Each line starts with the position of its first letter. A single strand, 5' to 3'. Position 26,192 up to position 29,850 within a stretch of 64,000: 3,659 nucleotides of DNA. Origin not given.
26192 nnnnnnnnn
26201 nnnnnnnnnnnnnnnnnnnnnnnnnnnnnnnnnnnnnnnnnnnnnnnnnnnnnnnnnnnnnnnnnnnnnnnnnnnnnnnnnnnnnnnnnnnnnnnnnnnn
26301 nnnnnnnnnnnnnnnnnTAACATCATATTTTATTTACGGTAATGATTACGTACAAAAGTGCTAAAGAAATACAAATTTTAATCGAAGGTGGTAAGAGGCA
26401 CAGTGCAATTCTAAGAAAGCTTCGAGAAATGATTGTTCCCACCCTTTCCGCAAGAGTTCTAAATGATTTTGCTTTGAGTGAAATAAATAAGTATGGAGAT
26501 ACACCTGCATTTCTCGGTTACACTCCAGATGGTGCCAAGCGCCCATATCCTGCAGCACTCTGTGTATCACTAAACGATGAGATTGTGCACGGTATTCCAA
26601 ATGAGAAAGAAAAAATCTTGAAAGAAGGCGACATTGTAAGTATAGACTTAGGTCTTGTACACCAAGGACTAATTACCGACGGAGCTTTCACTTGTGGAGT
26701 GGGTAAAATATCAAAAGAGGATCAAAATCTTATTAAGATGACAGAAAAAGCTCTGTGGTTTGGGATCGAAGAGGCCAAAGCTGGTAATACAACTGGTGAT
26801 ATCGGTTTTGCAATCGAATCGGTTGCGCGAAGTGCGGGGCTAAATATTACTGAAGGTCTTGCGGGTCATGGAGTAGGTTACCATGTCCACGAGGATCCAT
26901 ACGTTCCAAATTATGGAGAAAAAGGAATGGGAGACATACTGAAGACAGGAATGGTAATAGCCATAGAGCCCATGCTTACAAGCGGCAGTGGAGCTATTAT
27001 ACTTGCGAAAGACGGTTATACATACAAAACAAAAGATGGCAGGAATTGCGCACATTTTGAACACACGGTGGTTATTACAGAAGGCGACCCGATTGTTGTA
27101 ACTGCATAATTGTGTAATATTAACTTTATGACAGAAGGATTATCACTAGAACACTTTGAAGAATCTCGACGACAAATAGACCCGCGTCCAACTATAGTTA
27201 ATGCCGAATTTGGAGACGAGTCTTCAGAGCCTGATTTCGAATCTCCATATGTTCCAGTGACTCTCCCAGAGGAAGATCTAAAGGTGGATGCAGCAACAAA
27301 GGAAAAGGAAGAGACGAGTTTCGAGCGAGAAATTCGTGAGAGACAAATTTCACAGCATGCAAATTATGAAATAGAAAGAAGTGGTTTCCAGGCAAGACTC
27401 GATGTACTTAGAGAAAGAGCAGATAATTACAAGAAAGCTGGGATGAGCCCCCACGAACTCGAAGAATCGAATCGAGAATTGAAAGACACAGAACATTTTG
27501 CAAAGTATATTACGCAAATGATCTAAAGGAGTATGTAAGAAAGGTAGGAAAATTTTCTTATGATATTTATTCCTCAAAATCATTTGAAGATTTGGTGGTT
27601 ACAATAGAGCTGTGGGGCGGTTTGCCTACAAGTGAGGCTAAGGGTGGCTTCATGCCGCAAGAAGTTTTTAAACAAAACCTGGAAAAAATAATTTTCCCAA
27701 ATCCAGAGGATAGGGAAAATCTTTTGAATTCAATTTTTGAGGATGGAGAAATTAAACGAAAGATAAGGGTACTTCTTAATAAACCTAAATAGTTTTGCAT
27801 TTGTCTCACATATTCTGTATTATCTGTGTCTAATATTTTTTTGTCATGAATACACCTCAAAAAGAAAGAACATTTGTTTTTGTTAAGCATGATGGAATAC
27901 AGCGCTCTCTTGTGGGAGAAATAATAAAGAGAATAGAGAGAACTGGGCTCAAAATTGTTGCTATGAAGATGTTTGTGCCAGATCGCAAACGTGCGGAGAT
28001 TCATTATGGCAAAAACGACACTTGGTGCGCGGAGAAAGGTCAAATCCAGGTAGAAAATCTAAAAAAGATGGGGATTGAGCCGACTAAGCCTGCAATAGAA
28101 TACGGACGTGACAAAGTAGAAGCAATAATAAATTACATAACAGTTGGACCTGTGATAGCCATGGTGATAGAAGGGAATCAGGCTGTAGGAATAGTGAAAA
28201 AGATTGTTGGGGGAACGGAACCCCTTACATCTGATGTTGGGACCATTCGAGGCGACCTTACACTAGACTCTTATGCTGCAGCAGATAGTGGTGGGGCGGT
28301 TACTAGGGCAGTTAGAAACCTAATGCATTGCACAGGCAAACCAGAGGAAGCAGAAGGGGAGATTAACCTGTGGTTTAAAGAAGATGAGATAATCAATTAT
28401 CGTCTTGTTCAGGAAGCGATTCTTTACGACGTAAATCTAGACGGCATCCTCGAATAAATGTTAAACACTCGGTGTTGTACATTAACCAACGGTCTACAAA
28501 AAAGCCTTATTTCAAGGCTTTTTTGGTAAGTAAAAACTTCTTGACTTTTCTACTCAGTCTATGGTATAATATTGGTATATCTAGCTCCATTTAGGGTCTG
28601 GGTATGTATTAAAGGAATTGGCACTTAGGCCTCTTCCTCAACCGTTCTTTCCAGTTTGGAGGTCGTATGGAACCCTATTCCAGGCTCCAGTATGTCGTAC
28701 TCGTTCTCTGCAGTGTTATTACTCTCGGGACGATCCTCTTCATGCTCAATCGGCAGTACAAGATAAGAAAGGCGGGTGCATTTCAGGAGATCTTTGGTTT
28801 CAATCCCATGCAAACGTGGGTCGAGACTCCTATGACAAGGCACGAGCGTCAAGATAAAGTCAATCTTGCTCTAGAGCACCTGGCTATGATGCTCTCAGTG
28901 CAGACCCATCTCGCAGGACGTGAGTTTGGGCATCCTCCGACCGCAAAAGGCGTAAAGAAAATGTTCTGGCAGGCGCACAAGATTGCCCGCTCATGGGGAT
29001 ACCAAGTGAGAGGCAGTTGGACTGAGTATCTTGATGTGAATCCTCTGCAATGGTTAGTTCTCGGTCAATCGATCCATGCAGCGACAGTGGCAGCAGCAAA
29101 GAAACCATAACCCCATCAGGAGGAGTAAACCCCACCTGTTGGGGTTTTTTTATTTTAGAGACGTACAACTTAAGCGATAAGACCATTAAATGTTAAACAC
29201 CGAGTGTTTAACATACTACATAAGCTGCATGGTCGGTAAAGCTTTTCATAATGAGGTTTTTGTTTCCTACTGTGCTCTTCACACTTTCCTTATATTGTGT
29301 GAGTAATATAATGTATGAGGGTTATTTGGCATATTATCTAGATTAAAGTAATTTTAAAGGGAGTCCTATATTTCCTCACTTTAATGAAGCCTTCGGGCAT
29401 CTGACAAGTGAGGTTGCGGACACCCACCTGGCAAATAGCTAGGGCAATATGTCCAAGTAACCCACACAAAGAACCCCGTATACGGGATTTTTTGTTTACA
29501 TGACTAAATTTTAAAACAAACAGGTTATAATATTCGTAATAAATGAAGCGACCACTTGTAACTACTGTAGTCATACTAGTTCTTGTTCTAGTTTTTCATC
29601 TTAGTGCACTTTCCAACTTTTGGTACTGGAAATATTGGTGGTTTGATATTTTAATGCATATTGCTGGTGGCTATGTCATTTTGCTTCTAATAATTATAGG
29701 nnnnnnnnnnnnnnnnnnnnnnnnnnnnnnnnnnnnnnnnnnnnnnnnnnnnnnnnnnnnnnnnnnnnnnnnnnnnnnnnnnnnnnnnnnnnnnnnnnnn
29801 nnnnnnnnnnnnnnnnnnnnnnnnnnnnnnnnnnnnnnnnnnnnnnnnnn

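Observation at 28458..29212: Single-gene cassette bracketed by palindromic inverted repeats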

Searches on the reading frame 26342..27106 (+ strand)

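Call 8: search_protein_families(library=pfam, proteins=[window:26342-27106:+], max_evalue=0.1)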
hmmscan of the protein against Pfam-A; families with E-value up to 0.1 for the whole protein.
window:26342-27106:+ (255 aa): 1 family
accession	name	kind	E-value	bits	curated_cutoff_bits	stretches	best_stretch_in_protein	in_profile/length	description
PF00557.29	Peptidase_M24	-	1.3e-38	133.3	23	1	15-247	5-208/208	Metallopeptidase family M24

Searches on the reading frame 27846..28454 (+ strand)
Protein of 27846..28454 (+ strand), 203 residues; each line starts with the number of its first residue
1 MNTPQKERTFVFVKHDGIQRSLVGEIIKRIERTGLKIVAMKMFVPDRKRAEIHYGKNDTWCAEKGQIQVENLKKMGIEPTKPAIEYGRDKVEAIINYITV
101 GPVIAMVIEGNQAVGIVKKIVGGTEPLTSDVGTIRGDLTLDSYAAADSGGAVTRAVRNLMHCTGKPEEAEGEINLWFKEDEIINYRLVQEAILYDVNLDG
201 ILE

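Call 8: search_protein_families(library=pfam, proteins=[window:27846-28454:+], max_evalue=0.1)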
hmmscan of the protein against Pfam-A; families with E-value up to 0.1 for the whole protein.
window:27846-28454:+ (203 aa): 2 families
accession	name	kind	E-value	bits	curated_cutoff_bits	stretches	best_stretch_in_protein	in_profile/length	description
PF00334.24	NDK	-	3.9e-33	114.6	27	2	90-182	56-135/135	Nucleoside diphosphate kinase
PF14871.12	GHL6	-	0.0039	17.9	35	1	9-64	32-83/132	Hypothetical glycosyl hydrolase 6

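Call 15: find_encoding_contigs(protein=window:27846-28454:+, flank=10000, max_places=10)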
Protein window:27846-28454:+ (203 aa): no gene with exactly this product is on record in the collection.

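Call 16: find_related_loci(query=window:27846-28454:+, collection=genome_contigs, flank=6000)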
Query window:27846-28454:+ (203 aa) in genome_contigs; peptide patterns used: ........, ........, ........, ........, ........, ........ (x = any residue, [..] = any of these).
98 stretches matched a pattern; 48 encode a relative of the query (tblastn E <= 1e-3); 48 distinct loci.
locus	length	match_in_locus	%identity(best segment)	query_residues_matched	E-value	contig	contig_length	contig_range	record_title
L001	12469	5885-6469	75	6-203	2e-100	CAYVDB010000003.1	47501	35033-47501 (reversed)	MAG TPA_asm: uncultured Candidatus Saccharibacteria bacterium isolate SRP287051_co2_78 genome assembly, contig: NODE_167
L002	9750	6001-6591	74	4-203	4e-100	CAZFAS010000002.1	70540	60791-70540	MAG TPA_asm: uncultured Candidatus Saccharibacteria bacterium isolate SRP278252_co2_162 genome assembly, contig: NODE_58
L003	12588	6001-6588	72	5-203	8e-97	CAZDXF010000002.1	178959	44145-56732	MAG TPA_asm: uncultured Candidatus Saccharibacteria bacterium isolate SRP329715_co1_365 genome assembly, contig: NODE_61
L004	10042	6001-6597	67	2-203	3e-93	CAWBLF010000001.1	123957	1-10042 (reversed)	MAG: uncultured bacterium isolate MFD04428.bin.2.39 genome assembly, contig: contig_40344, whole genome shotgun sequence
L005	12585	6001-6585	76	6-203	3e-100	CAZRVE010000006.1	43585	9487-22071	MAG TPA_asm: uncultured Candidatus Saccharibacteria bacterium isolate SRP302447_co1_195 genome assembly, contig: NODE_25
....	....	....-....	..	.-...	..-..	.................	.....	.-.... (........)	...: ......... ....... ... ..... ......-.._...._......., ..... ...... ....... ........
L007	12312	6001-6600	66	1-203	8e-84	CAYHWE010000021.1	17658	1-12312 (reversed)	MAG TPA_asm: uncultured Gammaproteobacteria bacterium isolate ERP119705_co15_594 genome assembly, contig: NODE_3211_leng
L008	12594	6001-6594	64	3-203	1e-81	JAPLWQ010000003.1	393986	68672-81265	MAG: Candidatus Magasanikiibacteriota bacterium isolate LacPavin_0920_SED2_MAG_44_15 LacPavin_0920_SED2_scaffold_578913,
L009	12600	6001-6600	63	1-203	7e-82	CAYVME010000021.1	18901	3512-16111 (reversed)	MAG TPA_asm: uncultured Bdellovibrionales bacterium isolate SRP011637_co1_104 genome assembly, contig: NODE_877_length_1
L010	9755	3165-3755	63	4-203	5e-80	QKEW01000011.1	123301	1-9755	MAG: bacterium isolate SZUA-486 scaffold_160, whole genome shotgun sequence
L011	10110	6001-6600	62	1-203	4e-80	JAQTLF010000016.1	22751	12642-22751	MAG: Candidatus Moraniibacteriota bacterium isolate STA_10 NODE_4280_length_22751_cov_6.914692_Sandtown_A, whole genome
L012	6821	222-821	62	1-203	6e-80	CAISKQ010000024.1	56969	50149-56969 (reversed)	uncultured bacterium isolate LJ_bin-4100 genome assembly, contig: bin-4100:24/67, whole genome shotgun sequence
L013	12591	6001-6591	63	4-203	2e-79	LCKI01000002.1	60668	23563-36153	MAG: Parcubacteria group bacterium GW2011_GWC1_45_14 UW95_C0002, whole genome shotgun sequence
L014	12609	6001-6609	61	1-203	3e-79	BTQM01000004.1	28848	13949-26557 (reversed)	MAG: Patescibacteria group bacterium BMS9Abin13 DNA, NODE_358_length_28848, whole genome shotgun sequence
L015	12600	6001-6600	60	1-203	8e-79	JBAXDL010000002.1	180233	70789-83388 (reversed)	MAG: bacterium isolate ELA218 MAG218_2, whole genome shotgun sequence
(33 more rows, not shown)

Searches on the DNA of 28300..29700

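Call 9: search_rna_families(source=window, start=28300, end=29700, threshold=evalue, max_evalue=5)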
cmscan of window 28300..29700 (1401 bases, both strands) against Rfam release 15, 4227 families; matches with E-value up to 5: 10.
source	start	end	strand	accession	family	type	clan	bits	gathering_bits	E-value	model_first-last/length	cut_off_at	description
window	29127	29168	-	RF02236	asX2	Gene; sRNA;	-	28.3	70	0.0048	1-87/87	no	Xanthomonas sRNA asX2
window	29311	29470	+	RF00013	6S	Gene;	-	26.4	46.4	0.0049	1-187/187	no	6S / SsrS RNA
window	28496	28558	-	RF01470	rli38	Gene; sRNA;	-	23.1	49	1.9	1-150/150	no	Listeria sRNA rli38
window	29104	29152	+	RF01413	miR-430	Gene; miRNA;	CL00096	21.8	47.3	0.44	1-70/70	no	miR-430 microRNA precursor family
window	29460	29509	-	RF02067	STnc310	Gene; sRNA;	-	19.7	40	0.94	1-61/61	no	Salmonella enterica sRNA STnc310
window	29109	29191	-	RF02822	Srn266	Gene; sRNA;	-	19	63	3.8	1-112/112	no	Streptococcus RNA 266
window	29465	29539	-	RF00506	Thr_leader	Cis-reg; leader;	-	18.8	55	1.3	1-118/118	no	Threonine operon leader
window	28454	28527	+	RF00506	Thr_leader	Cis-reg; leader;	-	17.5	55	2.6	1-118/118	no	Threonine operon leader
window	29273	29321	+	RF02888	BtsR1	Gene; sRNA;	-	16.6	66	3.1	1-51/51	no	Bacillus sRNA 1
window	29081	29155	-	RF01880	Xist_exon1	Gene; lncRNA;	-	15.5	50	0.23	1-85/85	no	X-chromosome inactivation gene exon 1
